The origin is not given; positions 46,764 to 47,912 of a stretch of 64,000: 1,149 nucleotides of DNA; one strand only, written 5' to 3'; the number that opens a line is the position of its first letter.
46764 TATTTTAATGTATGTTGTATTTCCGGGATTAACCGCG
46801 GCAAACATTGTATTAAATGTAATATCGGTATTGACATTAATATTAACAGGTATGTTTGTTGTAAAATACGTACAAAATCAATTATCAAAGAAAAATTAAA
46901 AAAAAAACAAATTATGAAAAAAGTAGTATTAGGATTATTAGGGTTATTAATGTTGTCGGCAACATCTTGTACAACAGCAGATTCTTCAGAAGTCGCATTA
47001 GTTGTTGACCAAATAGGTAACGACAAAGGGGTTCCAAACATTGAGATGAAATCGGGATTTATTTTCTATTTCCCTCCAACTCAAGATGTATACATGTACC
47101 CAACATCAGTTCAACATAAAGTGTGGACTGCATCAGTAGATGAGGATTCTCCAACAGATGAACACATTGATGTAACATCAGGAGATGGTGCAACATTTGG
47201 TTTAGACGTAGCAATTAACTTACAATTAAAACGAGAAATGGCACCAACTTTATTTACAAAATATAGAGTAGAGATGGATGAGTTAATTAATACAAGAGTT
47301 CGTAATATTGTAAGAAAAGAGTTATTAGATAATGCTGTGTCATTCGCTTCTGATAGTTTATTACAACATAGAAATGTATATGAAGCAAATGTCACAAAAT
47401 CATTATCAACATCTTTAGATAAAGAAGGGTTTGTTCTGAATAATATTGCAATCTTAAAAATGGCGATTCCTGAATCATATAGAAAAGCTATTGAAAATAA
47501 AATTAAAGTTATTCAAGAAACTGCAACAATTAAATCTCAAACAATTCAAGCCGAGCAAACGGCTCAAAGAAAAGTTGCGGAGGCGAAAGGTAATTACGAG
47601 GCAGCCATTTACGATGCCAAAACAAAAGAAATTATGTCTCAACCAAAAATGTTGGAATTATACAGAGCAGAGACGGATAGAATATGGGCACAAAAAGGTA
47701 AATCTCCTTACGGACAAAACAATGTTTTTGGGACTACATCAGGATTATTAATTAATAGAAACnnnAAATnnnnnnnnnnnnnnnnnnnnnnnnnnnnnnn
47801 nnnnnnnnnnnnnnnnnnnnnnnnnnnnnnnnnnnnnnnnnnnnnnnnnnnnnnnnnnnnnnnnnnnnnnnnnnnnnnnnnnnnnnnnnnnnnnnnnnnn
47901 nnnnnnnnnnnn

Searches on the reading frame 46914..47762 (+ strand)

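Call 3: search_protein_families(library=pfam, proteins=[window:46914-47762:+], max_evalue=0.01)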
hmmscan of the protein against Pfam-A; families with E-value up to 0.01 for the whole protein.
window:46914-47762:+ (283 aa): 1 family
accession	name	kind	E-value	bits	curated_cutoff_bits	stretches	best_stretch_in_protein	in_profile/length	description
PF01145.31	Band_7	-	9e-16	58.9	23.6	1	21-215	2-174/176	SPFH domain / Band 7 family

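Call 10: search_protein_families(library=phrogs, proteins=[window:46914-47762:+], max_evalue=0.001)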
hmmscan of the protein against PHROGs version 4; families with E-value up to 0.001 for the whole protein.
window:46914-47762:+ (283 aa): 1 family
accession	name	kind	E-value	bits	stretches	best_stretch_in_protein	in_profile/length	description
phrog_200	-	other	8.5e-42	144.6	1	1-270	81-348/379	lipoprotein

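Call 59: search_protein_families(library=padloc, proteins=[window:46914-47762:+], max_evalue=0.001)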
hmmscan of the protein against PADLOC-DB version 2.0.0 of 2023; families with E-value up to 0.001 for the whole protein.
window:46914-47762:+ (283 aa): 0 families
